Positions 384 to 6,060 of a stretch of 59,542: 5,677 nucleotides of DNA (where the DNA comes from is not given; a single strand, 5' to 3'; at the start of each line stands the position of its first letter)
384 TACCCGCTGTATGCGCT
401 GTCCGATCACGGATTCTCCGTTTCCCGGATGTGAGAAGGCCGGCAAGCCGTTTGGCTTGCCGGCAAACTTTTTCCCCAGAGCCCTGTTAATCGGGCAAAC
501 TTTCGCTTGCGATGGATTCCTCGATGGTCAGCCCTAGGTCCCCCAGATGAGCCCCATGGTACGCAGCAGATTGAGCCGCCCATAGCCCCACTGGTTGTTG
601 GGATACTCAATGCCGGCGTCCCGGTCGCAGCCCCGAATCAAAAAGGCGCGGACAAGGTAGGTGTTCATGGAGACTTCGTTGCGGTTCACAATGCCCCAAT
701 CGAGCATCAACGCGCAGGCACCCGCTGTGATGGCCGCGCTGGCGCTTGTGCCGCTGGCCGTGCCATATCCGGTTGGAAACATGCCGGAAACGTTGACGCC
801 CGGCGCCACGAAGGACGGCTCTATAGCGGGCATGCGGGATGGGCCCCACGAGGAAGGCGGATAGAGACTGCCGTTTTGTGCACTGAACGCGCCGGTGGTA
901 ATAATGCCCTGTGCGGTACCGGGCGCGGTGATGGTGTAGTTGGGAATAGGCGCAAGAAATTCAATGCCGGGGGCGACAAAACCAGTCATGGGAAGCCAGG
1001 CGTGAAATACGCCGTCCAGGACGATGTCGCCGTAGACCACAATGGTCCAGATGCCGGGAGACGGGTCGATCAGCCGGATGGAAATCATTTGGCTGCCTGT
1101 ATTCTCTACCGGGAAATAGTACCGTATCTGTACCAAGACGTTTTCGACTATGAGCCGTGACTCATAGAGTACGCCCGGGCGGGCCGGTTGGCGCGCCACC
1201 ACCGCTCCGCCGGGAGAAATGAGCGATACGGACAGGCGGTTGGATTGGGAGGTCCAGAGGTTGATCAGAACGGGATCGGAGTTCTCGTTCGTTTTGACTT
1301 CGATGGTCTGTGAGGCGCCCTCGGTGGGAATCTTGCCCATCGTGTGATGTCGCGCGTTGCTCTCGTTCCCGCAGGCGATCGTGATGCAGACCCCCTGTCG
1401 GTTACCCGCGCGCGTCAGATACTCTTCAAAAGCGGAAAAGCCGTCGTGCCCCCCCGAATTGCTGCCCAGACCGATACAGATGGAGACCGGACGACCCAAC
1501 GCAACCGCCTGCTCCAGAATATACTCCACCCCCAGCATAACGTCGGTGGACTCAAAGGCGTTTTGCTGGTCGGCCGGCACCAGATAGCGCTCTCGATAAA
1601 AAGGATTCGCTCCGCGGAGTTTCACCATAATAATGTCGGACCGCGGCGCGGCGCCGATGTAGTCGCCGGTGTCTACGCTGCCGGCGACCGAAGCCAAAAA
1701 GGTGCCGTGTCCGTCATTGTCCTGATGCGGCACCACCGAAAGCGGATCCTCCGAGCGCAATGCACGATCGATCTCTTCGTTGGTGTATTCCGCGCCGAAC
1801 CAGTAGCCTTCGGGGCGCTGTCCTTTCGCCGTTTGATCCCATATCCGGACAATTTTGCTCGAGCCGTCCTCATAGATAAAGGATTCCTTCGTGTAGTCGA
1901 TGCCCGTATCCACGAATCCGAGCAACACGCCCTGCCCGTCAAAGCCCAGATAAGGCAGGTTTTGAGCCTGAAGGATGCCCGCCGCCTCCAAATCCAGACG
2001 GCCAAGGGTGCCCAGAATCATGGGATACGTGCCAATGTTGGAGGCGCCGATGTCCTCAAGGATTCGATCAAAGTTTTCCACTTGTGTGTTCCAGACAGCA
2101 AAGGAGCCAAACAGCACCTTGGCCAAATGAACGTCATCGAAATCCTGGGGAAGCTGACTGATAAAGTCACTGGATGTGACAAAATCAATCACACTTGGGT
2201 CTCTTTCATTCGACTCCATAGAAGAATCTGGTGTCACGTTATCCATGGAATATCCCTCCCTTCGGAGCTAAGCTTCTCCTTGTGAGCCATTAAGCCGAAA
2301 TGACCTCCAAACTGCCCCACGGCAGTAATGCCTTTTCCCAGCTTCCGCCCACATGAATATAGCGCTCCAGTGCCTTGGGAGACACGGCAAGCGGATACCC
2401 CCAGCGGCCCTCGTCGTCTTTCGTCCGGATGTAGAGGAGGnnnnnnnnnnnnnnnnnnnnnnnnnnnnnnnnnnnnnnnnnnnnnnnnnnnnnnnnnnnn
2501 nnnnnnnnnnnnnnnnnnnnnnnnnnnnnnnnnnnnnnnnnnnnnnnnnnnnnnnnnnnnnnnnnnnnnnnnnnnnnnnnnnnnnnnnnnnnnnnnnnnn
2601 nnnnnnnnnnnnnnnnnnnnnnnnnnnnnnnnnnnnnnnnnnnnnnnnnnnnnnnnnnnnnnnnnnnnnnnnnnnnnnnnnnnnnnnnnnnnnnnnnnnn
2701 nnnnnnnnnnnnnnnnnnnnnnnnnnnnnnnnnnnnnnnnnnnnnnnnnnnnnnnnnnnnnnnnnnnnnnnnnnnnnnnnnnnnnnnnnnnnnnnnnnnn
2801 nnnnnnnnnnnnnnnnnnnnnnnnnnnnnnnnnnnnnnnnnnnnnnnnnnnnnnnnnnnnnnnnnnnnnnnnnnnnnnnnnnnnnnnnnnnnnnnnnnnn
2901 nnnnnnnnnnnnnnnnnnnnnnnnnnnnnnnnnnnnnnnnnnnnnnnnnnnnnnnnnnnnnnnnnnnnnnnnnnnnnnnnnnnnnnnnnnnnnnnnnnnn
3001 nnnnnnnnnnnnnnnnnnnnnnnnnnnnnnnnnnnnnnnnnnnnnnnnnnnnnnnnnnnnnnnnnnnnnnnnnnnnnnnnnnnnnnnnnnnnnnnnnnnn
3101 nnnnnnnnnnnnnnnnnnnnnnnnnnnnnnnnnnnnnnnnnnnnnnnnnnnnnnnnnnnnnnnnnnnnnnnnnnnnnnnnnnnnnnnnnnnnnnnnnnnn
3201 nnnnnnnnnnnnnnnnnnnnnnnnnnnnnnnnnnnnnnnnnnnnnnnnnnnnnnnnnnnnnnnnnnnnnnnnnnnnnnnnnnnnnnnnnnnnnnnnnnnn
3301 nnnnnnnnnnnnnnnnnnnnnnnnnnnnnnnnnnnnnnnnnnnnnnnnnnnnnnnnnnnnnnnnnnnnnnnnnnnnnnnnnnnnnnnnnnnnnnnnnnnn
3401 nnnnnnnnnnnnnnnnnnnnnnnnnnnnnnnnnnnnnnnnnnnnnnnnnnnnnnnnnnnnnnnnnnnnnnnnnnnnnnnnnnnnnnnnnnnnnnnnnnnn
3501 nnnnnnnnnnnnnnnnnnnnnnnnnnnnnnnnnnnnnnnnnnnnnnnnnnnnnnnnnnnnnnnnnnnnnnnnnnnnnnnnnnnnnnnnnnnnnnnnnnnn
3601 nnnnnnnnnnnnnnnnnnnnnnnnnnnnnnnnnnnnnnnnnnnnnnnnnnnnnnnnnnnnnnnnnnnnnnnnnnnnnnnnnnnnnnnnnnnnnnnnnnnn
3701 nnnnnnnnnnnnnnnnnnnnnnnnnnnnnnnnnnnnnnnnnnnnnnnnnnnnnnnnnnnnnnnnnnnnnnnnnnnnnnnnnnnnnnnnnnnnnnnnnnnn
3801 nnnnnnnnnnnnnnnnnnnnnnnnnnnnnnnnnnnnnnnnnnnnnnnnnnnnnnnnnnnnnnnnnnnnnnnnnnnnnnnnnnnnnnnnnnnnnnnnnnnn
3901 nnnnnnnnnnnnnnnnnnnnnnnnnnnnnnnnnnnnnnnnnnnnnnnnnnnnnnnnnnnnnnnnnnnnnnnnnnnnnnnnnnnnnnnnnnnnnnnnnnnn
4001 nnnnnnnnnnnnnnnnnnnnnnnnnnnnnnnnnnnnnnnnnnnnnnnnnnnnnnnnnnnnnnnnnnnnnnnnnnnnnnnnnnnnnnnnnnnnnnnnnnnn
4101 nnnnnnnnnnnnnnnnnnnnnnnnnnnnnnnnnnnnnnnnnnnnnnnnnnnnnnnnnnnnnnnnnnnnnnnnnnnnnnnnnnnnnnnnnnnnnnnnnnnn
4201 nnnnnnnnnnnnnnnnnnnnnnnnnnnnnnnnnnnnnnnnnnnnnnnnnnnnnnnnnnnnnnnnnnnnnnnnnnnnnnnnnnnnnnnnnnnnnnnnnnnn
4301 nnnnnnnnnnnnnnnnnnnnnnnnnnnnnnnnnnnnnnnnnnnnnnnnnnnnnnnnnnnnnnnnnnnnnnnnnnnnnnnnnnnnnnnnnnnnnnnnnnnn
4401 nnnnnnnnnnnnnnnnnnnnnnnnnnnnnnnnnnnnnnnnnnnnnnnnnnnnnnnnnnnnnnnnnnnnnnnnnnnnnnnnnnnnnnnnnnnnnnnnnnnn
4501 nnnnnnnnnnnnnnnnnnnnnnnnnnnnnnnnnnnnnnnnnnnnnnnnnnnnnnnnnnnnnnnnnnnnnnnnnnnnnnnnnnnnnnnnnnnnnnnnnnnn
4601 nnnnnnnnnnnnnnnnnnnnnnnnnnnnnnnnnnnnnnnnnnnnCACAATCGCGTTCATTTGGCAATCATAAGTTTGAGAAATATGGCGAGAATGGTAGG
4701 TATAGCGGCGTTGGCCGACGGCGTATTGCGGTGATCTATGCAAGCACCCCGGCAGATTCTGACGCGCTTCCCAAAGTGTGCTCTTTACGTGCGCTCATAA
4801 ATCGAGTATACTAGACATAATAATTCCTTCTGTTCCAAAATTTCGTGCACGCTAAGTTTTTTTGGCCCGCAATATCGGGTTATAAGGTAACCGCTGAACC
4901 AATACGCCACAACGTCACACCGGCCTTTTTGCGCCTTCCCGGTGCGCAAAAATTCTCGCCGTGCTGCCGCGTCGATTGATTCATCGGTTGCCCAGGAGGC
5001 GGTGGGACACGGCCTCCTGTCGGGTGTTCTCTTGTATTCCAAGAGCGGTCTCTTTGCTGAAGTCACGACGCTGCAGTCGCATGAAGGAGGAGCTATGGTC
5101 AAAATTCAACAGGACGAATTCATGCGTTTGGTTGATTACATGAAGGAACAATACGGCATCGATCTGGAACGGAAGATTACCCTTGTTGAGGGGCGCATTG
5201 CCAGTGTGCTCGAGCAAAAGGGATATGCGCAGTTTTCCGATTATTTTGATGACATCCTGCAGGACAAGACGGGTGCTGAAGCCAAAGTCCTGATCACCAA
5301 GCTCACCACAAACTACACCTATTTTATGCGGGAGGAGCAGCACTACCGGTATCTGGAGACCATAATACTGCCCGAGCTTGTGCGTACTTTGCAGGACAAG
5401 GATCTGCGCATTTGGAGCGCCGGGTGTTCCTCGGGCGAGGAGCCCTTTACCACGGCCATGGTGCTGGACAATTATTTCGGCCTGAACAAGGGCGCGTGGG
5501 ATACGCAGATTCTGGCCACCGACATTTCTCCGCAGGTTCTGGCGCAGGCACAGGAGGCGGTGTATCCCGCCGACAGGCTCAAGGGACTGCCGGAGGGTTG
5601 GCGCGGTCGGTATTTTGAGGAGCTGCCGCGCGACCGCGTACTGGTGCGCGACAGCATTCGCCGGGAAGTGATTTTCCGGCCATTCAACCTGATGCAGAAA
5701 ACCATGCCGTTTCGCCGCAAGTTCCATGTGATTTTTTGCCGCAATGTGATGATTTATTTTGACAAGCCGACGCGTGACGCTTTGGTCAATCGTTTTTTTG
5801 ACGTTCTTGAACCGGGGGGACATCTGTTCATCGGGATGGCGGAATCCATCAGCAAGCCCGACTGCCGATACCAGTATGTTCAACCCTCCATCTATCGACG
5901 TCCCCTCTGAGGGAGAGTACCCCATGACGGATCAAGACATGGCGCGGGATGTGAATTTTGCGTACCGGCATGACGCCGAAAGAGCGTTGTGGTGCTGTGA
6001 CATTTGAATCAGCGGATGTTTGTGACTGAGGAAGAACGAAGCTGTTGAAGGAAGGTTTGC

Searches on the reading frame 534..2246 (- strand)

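Call 76: search_protein_families(library=pfam, proteins=[window:534-2246:-])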
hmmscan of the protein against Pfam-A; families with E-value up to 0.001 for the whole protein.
window:534-2246:- (570 aa): 1 family
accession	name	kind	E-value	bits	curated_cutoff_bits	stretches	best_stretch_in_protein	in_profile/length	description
PF00082.27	Peptidase_S8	-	9.4e-20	71.5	21.8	2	436-556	161-288/288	Subtilase family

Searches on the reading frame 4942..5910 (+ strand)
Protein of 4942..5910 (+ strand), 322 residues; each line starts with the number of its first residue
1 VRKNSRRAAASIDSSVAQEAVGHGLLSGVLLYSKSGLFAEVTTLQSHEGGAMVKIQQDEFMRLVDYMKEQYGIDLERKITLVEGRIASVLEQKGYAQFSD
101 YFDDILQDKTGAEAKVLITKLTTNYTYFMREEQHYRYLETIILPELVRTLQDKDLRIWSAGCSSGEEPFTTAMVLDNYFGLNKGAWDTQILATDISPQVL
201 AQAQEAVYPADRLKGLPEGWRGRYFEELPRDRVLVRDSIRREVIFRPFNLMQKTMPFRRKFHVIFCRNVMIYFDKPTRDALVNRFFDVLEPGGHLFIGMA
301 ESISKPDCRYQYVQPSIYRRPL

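Call 76: search_protein_families(library=pfam, proteins=[window:4942-5910:+])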
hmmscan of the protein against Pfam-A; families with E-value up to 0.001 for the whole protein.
window:4942-5910:+ (322 aa): 6 families
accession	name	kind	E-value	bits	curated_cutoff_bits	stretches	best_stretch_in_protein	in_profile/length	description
PF01739.24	CheR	-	2e-57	194.3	27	1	124-312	1-188/195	CheR methyltransferase, SAM binding domain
PF03705.20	CheR_N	-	3.9e-09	36.5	27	1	58-109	1-53/53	CheR methyltransferase, all-alpha domain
PF13649.12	Methyltransf_25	-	5.4e-06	27.4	27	0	254-293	57-97/97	Methyltransferase domain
PF08242.18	Methyltransf_12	-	7e-06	27.1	30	1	186-295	19-98/98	Methyltransferase domain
PF08241.18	Methyltransf_11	-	0.00019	22.4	21.2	0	254-297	53-95/95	Methyltransferase domain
PF13489.12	Methyltransf_23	-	0.00046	20.4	27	0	151-298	20-117/164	Methyltransferase domain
